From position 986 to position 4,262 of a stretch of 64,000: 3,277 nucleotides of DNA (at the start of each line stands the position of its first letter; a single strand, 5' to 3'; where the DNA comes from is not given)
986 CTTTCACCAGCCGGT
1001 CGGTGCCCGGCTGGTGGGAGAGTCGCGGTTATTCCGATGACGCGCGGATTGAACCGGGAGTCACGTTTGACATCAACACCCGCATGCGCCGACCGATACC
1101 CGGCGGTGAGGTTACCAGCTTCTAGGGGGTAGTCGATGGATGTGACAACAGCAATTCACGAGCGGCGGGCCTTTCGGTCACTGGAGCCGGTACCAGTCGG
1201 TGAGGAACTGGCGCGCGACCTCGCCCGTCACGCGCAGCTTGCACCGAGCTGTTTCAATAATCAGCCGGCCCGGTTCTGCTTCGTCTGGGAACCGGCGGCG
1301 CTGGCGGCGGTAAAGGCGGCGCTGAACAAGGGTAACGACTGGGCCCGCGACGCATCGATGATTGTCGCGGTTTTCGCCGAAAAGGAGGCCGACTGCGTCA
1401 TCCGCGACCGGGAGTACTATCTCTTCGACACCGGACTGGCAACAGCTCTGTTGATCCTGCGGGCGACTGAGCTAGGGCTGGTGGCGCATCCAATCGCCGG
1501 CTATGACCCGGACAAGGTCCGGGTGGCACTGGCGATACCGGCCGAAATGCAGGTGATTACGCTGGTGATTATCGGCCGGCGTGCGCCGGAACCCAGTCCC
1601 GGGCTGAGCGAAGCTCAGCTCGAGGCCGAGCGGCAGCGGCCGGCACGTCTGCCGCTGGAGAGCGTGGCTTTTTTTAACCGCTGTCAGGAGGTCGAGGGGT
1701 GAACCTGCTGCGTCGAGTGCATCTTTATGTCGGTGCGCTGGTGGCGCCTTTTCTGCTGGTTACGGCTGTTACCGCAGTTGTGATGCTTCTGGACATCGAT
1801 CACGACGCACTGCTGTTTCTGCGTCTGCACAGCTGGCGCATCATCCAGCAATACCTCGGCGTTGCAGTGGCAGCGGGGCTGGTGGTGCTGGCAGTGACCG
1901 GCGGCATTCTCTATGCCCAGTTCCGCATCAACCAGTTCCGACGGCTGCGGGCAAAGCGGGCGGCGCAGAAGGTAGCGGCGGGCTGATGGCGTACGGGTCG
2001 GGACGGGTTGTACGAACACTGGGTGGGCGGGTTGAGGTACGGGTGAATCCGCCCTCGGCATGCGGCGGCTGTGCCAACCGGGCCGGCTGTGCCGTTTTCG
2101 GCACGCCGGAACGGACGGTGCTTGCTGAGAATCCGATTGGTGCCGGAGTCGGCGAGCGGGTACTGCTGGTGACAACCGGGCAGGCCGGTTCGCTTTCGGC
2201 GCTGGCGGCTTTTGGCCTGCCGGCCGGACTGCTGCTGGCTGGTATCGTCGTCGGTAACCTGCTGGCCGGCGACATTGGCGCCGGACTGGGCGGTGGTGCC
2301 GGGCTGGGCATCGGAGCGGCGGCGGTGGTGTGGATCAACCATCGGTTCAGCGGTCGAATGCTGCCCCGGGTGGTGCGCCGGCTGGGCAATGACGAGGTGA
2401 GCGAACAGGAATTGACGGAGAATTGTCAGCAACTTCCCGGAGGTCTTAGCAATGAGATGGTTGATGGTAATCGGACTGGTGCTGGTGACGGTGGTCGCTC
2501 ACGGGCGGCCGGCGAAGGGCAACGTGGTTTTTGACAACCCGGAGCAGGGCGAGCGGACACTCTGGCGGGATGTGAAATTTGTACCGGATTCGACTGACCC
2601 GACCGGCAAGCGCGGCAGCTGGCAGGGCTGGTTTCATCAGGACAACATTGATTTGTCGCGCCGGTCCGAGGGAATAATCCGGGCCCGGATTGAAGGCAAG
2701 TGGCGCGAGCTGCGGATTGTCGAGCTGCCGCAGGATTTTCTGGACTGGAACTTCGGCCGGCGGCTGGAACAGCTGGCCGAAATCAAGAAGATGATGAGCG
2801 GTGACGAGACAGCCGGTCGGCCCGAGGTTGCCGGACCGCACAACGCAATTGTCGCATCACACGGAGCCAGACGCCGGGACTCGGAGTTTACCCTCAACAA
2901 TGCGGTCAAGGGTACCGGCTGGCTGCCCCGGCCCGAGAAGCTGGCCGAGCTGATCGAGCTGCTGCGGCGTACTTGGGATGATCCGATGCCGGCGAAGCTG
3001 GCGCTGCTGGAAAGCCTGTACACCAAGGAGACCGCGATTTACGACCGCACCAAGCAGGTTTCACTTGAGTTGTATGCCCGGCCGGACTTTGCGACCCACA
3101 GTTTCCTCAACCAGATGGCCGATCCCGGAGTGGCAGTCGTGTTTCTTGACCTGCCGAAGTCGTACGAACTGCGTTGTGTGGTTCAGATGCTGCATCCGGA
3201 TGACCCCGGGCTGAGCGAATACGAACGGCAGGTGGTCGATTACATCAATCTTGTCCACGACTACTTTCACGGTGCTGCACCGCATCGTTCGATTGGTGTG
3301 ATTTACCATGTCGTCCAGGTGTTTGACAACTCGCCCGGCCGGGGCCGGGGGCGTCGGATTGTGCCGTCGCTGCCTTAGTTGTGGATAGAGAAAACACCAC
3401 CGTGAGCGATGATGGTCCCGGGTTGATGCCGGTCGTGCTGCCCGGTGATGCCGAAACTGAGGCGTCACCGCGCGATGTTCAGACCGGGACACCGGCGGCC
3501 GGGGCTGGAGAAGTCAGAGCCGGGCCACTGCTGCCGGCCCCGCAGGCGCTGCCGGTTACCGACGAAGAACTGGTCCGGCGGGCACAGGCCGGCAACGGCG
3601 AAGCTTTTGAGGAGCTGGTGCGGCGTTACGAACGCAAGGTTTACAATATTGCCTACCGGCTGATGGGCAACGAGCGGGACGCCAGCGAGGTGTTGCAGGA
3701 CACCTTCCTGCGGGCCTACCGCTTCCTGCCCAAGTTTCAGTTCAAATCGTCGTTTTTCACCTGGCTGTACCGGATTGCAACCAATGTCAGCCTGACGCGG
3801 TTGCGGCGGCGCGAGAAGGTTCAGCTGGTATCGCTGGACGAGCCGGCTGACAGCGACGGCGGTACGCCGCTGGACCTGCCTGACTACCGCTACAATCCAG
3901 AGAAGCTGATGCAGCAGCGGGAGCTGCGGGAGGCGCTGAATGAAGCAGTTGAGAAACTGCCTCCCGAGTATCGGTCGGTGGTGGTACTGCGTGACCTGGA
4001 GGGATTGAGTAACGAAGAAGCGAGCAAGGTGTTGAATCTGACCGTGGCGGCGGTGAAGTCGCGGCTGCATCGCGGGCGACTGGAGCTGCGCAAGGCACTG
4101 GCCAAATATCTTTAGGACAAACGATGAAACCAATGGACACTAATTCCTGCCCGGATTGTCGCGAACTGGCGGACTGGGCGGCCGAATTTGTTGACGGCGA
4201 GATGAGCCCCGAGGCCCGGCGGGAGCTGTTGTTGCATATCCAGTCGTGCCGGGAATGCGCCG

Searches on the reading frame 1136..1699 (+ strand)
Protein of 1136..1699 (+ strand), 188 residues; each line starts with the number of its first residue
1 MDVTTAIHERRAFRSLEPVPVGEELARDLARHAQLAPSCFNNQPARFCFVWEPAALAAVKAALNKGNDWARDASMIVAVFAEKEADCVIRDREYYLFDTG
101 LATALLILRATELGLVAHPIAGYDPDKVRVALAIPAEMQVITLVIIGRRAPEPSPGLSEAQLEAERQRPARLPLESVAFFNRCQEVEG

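Call 46: search_protein_families(library=pfam, proteins=[window:1136-1699:+], max_evalue=0.001)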
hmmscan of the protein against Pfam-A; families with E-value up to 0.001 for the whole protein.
window:1136-1699:+ (188 aa): 1 family
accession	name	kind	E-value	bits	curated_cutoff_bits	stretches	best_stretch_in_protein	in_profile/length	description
PF00881.29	Nitroreductase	-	2.4e-12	47.8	23.5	1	7-147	1-166/167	Nitroreductase family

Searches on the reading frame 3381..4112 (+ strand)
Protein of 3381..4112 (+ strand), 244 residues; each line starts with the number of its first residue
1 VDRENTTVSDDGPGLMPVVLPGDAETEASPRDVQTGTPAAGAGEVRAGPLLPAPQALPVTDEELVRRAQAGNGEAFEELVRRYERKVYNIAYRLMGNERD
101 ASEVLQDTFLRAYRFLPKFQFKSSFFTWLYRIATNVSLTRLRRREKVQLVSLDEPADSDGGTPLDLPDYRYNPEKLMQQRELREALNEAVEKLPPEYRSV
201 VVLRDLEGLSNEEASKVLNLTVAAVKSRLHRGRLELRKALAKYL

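Call 46: search_protein_families(library=pfam, proteins=[window:3381-4112:+], max_evalue=0.001)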
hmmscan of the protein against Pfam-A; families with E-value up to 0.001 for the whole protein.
window:3381-4112:+ (244 aa): 4 families
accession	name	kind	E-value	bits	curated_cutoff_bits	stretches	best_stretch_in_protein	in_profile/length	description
PF04542.20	Sigma70_r2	-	1.5e-18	66.8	24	1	79-145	1-69/71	Sigma-70 region 2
PF08281.18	Sigma70_r4_2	-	3.4e-18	65.5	25.7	1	184-236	2-54/54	Sigma-70, region 4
PF07638.17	Sigma70_ECF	-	3e-12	47.2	21.1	1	63-240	6-183/185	ECF sigma factor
PF04545.22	Sigma70_r4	-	7.4e-09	35.4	24.1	1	190-238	2-50/50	Sigma-70, region 4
